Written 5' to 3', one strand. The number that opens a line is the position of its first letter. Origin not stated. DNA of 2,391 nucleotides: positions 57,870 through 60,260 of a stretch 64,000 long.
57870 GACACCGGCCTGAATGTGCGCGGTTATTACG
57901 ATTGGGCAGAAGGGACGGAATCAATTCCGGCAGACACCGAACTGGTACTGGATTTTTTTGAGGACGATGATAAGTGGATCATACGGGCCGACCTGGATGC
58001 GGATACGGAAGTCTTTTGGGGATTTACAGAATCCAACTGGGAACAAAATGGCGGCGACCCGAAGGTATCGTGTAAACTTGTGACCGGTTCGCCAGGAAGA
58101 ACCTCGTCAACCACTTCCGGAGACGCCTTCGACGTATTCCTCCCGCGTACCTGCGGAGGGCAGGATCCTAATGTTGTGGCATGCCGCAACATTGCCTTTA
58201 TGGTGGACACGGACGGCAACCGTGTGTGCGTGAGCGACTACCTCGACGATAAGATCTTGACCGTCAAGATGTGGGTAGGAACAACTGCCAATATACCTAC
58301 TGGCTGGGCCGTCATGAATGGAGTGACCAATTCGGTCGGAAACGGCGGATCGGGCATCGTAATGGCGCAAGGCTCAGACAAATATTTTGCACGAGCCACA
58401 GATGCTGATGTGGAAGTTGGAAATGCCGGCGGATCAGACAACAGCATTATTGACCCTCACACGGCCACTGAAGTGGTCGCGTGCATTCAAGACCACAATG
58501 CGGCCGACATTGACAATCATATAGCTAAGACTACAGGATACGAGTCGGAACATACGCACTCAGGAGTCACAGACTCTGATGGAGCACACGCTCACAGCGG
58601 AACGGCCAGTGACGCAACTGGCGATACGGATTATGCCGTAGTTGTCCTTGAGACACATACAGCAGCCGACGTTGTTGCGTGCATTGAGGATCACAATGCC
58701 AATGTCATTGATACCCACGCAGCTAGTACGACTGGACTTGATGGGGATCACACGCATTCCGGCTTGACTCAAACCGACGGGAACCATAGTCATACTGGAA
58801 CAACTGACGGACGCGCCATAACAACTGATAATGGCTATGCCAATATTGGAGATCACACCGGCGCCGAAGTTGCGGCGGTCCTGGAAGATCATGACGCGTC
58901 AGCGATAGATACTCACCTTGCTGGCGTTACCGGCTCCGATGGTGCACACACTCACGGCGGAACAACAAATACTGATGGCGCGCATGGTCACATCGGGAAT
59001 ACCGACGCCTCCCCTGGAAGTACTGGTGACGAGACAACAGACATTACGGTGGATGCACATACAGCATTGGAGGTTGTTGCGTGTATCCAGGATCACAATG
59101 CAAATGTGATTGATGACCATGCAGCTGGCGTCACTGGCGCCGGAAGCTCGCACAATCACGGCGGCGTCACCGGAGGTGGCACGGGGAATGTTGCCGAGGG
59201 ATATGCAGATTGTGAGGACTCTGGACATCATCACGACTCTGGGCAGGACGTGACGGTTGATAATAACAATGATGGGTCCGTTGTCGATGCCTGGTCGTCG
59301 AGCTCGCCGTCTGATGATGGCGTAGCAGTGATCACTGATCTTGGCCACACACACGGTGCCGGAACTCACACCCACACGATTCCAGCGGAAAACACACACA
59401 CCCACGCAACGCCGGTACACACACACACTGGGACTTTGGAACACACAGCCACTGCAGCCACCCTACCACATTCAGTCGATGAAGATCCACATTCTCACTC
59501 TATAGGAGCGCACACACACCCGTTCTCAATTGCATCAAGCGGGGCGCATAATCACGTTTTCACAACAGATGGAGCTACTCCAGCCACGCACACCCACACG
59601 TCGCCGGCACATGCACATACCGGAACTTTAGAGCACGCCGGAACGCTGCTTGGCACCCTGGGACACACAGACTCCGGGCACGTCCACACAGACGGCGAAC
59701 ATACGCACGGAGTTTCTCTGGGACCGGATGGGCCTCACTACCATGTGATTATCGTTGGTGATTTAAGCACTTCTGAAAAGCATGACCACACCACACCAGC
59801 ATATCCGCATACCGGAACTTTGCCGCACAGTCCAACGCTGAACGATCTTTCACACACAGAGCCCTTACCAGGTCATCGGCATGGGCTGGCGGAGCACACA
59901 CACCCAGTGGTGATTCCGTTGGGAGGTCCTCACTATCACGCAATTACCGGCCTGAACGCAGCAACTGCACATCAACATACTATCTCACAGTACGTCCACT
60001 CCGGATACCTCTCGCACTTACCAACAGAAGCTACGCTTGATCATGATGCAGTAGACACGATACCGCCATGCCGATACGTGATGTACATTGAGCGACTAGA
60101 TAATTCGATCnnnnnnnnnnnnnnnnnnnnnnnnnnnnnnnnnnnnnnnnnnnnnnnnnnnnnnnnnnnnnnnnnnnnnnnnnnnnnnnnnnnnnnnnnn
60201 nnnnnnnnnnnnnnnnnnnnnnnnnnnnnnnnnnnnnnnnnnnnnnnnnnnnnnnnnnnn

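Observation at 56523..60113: Tail fiber with four ~65-aa tandem repeats and a THTH/HxH-rich C-terminus, directly preceded by a glycosyltransferase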

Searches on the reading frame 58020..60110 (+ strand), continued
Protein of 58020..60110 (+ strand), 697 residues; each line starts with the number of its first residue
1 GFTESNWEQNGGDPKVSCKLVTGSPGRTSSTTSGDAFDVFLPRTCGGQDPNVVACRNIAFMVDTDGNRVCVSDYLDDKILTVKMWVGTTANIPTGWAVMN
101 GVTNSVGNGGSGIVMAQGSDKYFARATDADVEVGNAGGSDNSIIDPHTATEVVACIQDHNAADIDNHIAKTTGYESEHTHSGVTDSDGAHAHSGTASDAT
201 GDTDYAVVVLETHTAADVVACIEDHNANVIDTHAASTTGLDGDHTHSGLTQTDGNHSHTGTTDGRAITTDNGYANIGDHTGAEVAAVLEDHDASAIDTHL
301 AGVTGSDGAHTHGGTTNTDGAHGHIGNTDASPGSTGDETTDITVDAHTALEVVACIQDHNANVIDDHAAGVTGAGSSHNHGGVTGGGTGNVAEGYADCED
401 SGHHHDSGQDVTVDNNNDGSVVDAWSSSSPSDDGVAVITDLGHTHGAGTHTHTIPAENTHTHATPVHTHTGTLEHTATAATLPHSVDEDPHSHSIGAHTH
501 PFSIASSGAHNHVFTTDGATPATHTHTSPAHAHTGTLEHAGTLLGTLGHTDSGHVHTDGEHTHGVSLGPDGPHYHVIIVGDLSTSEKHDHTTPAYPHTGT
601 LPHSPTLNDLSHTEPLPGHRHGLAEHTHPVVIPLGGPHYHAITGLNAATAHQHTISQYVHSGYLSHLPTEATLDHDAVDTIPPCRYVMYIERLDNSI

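Call 85: search_protein_families(library=pfam, proteins=[P0039, P0050, P0075, P0100, P0110, P0062, P0057, P0065, P0123, P0146], max_evalue=1)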
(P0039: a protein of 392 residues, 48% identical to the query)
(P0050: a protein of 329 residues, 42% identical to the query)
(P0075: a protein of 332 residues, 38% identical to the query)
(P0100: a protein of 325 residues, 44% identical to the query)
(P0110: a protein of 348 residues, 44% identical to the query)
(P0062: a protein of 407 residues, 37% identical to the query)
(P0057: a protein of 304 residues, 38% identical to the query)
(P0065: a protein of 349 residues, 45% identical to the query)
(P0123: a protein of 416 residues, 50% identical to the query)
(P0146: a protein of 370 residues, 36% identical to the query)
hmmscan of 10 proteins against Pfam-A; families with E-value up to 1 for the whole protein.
P0039 (392 aa): 0 families

P0050 (329 aa): 1 family
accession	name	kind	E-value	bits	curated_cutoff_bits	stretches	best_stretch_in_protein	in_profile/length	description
PF23549.1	Zn_ribbon_GRF_2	-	0.072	13.3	27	1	155-169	24-38/45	GRF-like zinc ribbon domain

P0075 (332 aa): 1 family
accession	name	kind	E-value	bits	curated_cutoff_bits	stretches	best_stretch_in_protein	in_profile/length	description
PF07484.17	Collar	-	0.00056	20.3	24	1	204-227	1-22/57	Phage Tail Collar Domain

P0100 (325 aa): 1 family
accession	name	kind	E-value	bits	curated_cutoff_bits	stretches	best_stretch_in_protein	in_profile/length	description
PF07484.17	Collar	-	0.013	15.9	24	1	201-226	1-25/57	Phage Tail Collar Domain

P0110 (348 aa): 1 family
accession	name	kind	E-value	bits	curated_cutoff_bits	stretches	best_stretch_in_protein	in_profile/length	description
PF07484.17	Collar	-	0.1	13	24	1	243-265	1-21/57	Phage Tail Collar Domain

P0062 (407 aa): 1 family
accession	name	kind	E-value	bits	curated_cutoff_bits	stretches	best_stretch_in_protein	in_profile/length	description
PF07484.17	Collar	-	0.048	14.1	24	1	208-232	1-23/57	Phage Tail Collar Domain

P0057 (304 aa): 1 family
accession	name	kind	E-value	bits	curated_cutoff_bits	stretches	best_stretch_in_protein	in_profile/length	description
PF07484.17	Collar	-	0.00014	22.2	24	1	155-178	1-22/57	Phage Tail Collar Domain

P0065 (349 aa): 1 family
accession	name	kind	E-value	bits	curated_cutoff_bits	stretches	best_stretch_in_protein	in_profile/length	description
PF07484.17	Collar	-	0.00081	19.7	24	1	163-186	1-22/57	Phage Tail Collar Domain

P0123 (416 aa): 0 families

P0146 (370 aa): 1 family
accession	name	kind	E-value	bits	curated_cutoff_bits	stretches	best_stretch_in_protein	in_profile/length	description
PF07484.17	Collar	-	0.0043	17.4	24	1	262-282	1-21/57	Phage Tail Collar Domain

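Call 88: find_related_loci(query=A4, collection=genome_contigs, flank=3000)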
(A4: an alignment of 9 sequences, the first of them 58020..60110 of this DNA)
Query A4 (697 aa) in genome_contigs; peptide patterns used: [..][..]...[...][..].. (x = any residue, [..] = any of these).
15 stretches matched a pattern, but none encodes a relative of the query by tblastn (E <= 1e-3).

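Call 102: search_solved_structures(query=A4, max_evalue=1, show_alignments=2)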
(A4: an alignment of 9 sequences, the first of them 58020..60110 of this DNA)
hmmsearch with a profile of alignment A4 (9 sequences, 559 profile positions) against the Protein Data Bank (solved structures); distinct sequences matched with E-value up to 1: 1.
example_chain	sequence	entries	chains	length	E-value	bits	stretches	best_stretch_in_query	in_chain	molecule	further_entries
9nxk_A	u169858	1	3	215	0.0077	18.2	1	213-353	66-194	Tail fibers protein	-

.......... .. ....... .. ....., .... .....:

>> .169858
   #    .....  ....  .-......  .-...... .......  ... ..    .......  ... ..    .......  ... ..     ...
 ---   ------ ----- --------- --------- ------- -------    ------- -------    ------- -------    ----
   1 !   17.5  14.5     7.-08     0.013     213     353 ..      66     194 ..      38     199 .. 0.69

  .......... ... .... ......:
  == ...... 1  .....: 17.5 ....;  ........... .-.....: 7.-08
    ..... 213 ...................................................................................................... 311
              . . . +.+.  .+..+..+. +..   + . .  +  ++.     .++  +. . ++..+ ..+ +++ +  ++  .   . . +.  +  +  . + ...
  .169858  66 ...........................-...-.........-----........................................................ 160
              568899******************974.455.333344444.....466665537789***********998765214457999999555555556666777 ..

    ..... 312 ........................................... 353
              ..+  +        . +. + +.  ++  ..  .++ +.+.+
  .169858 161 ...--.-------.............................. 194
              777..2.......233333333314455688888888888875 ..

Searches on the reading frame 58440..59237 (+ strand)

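Call 20: search_protein_families(library=pfam, proteins=[window:58440-59237:+], max_evalue=10)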
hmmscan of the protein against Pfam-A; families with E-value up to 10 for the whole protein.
window:58440-59237:+ (266 aa): 1 family
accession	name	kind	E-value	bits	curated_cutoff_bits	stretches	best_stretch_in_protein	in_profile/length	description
PF02371.22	Transposase_20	-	0.0064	17.3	21.3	1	73-125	13-65/87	Transposase IS116/IS110/IS902 family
